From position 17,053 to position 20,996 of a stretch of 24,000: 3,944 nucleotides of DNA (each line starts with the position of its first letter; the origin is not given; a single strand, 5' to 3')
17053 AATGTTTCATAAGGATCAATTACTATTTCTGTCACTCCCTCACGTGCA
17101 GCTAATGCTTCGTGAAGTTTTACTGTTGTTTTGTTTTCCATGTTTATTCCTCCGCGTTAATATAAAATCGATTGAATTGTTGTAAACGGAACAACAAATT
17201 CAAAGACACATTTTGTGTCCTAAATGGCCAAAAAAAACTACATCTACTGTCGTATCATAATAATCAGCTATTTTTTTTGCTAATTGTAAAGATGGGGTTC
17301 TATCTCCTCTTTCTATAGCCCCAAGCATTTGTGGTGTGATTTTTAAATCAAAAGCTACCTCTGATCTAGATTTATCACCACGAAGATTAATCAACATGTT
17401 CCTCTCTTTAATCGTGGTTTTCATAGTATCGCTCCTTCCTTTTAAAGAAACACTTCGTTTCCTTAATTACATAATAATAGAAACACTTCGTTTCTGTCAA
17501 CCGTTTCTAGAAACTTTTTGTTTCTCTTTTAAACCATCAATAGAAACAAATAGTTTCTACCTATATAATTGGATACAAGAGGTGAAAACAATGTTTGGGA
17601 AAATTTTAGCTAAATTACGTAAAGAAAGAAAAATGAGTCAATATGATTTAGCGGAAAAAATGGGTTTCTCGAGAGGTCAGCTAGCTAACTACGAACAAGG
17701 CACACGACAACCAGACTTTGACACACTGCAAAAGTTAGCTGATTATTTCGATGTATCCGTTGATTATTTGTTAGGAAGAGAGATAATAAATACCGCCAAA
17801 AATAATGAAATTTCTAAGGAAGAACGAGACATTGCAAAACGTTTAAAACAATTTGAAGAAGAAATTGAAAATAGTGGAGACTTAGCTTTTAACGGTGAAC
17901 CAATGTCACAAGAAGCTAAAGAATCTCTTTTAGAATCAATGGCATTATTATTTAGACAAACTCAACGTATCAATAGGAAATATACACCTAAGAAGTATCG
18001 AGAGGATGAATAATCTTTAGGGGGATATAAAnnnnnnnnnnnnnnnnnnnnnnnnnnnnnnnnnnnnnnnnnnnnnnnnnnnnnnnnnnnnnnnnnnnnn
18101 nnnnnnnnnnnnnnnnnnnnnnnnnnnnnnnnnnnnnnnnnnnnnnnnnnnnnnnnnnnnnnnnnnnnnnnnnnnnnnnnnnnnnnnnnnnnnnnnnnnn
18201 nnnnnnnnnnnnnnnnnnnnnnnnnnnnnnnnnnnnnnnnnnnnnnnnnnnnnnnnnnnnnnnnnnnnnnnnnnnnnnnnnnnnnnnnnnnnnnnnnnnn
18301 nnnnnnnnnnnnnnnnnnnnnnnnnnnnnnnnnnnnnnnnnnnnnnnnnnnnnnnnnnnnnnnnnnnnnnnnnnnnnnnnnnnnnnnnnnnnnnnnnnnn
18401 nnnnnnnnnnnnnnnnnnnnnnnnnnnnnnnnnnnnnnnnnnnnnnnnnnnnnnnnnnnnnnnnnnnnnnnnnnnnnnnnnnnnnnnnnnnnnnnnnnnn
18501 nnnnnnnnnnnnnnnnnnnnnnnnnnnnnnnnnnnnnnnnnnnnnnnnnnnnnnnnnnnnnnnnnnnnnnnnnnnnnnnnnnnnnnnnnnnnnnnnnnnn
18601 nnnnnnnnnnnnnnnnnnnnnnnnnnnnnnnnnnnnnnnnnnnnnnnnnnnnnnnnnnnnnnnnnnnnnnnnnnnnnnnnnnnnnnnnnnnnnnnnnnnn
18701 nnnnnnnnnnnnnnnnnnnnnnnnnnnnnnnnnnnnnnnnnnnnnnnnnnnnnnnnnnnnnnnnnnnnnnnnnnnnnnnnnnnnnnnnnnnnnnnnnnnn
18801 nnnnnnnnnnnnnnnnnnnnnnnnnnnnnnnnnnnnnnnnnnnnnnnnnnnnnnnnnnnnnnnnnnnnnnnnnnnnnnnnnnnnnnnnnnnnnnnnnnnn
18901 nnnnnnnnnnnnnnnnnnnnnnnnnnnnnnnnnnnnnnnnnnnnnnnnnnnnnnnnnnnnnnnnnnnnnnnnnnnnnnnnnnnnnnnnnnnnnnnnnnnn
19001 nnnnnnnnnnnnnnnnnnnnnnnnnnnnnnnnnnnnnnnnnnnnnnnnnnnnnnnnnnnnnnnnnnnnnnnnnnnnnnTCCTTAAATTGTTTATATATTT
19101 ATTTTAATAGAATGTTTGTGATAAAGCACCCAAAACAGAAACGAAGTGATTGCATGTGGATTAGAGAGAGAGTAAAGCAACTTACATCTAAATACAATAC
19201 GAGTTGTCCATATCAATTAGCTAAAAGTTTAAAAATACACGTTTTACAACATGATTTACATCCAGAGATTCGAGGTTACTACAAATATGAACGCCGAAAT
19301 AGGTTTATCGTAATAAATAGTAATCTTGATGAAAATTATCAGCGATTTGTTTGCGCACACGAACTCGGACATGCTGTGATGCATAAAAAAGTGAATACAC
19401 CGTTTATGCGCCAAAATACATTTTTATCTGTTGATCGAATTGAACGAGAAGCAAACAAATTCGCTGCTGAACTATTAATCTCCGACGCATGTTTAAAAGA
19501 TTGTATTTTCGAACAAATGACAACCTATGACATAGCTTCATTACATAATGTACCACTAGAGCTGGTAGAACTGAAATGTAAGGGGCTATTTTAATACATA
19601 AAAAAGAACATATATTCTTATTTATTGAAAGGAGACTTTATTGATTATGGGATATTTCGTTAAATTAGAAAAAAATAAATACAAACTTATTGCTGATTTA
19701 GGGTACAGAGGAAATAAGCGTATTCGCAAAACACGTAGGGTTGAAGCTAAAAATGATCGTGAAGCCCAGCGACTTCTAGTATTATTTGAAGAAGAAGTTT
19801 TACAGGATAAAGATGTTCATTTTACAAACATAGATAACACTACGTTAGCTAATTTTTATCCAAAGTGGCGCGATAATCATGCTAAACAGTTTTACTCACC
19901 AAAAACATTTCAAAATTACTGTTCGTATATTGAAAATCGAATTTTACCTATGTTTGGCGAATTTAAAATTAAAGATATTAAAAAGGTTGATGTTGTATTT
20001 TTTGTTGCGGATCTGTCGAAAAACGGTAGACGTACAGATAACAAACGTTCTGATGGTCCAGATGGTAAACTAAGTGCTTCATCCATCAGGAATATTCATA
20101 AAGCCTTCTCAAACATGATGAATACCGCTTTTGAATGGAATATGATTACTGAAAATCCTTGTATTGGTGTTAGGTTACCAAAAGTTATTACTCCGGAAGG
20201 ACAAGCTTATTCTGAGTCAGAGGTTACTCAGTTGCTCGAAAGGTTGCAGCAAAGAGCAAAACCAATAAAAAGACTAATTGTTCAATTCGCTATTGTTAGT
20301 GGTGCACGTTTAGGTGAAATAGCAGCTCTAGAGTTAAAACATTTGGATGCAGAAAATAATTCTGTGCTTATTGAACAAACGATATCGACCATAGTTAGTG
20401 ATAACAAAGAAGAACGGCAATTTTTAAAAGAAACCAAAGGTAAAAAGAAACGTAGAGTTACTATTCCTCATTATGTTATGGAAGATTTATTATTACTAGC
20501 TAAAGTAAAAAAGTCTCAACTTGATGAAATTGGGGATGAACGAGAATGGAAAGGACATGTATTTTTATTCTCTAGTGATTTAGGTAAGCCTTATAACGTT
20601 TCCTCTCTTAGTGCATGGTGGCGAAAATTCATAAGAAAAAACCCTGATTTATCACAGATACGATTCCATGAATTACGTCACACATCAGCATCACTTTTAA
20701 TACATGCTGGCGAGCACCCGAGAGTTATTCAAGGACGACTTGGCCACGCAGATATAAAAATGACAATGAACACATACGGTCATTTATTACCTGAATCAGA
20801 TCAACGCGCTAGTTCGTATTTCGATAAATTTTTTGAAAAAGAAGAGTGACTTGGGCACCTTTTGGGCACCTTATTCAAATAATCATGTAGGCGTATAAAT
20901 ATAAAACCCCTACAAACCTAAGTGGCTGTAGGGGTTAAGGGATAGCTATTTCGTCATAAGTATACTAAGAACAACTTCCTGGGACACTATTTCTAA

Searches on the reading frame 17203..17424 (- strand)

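Call 4: search_protein_families(library=pfam, proteins=[window:17203-17424:-], max_evalue=1)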
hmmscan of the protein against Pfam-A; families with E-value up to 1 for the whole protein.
window:17203-17424:- (74 aa): 3 families
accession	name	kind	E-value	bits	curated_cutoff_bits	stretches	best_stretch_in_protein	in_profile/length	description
PF01381.28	HTH_3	-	4.1e-10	40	23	1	17-61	9-53/55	Helix-turn-helix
PF13560.12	HTH_31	-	0.00019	22.1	27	1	17-61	14-59/64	Helix-turn-helix domain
PF13413.12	HTH_25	-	0.041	14.1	24.6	1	18-41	11-34/62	Helix-turn-helix domain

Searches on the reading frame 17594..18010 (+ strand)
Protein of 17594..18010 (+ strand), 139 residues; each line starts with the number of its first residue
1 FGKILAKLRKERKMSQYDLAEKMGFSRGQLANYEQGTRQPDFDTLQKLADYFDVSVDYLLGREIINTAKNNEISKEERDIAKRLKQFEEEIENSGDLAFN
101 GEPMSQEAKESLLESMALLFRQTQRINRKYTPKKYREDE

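Call 4: search_protein_families(library=pfam, proteins=[window:17594-18010:+], max_evalue=1)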
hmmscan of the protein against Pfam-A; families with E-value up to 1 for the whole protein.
window:17594-18010:+ (139 aa): 9 families
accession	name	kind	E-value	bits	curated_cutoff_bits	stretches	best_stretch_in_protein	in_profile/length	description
PF01381.28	HTH_3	-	1.5e-18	67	23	1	5-59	1-55/55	Helix-turn-helix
PF12844.13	HTH_19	-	1.4e-14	54.2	30.2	1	2-60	1-59/64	Helix-turn-helix domain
PF13443.12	HTH_26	-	2.9e-12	47.1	22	1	5-60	2-58/63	Cro/C1-type HTH DNA-binding domain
PF13560.12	HTH_31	-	2.2e-10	41.1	27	1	1-57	2-59/64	Helix-turn-helix domain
PF08279.18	HTH_11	-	0.004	17.4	25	1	3-27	4-29/55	HTH domain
PF13693.12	HTH_35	-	0.018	15.5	25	1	3-35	6-37/75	Winged helix-turn-helix DNA-binding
PF01047.28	MarR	-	0.04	14.2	24.6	1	3-29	7-33/59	MarR family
PF04760.21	IF2_N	-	0.15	12.3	25.3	0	41-54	39-52/53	Translation initiation factor IF-2, N-terminal region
PF13133.11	DUF3949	-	0.19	12.7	25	1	3-36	10-43/61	Protein of unknown function (DUF3949)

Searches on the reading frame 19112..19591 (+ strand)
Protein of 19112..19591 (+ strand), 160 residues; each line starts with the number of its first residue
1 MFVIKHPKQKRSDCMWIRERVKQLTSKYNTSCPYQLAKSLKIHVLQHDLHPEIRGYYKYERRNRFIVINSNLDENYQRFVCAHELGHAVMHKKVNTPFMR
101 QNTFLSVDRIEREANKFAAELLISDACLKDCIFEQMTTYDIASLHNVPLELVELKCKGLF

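Call 4: search_protein_families(library=pfam, proteins=[window:19112-19591:+], max_evalue=1)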
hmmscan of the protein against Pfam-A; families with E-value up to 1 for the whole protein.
window:19112-19591:+ (160 aa): 5 families
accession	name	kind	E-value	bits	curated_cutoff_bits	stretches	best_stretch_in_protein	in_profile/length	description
PF06114.19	Peptidase_M78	-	8.1e-26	90.7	22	1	37-156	1-122/123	IrrE N-terminal-like domain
PF20573.4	DUF6782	-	0.00099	18.9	27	1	52-96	67-109/241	Putative metallopeptidase family (DUF6782)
PF00413.30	Peptidase_M10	-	0.012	15.9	24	1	43-99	72-132/159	Matrixin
PF04298.18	Zn_peptidase_2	-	0.015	15.3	27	1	80-113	90-123/218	Putative neutral zinc metallopeptidase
PF01435.24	Peptidase_M48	-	0.049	13.9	20.3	1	63-99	46-87/186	Peptidase family M48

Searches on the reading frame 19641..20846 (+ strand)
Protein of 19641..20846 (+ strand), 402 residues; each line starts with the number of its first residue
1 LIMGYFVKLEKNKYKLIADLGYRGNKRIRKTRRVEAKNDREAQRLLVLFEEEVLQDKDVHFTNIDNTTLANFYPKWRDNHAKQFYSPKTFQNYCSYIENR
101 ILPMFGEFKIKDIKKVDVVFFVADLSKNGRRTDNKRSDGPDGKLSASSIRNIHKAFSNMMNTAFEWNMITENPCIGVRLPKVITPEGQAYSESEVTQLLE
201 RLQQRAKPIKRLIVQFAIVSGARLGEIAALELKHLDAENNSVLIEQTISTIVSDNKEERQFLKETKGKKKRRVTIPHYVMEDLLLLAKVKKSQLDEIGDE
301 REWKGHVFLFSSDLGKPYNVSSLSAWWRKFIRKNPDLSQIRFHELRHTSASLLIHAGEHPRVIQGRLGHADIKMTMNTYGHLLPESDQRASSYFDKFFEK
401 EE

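Call 4: search_protein_families(library=pfam, proteins=[window:19641-20846:+], max_evalue=1)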
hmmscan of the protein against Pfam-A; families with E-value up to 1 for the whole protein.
window:19641-20846:+ (402 aa): 9 families
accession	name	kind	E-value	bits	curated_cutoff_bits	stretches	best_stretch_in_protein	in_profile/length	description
PF00589.27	Phage_integrase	-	5.3e-24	85.3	27.1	1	192-383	5-169/172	Phage integrase family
PF14659.12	Phage_int_SAM_3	-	1.1e-10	42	22.6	1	68-125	1-57/58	Phage integrase, N-terminal SAM-like domain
PF13102.12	Phage_int_SAM_5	-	0.0014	19.4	22.3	0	142-174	61-95/98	Phage integrase SAM-like domain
PF22022.2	Phage_int_M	-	0.0017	19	27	1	75-130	7-61/96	Phage integrase central domain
PF16795.10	Phage_integr_3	-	0.0021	18.4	27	1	191-244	5-54/161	Archaeal phage integrase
PF13495.12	Phage_int_SAM_4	-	0.0033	18.2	27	1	75-157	4-72/85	Phage integrase, N-terminal SAM-like domain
PF03767.20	Acid_phosphat_B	-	0.021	14.7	27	1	50-127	68-147/230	HAD superfamily, subfamily IIIB (Acid phosphatase)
PF05866.16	RusA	-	0.072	14.1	22.8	1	74-161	10-94/124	Endodeoxyribonuclease RusA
PF18375.7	CDH1_2_SANT_HL1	-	0.11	13.7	34.4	1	189-276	2-81/91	CDH1/2 SANT-Helical linker 1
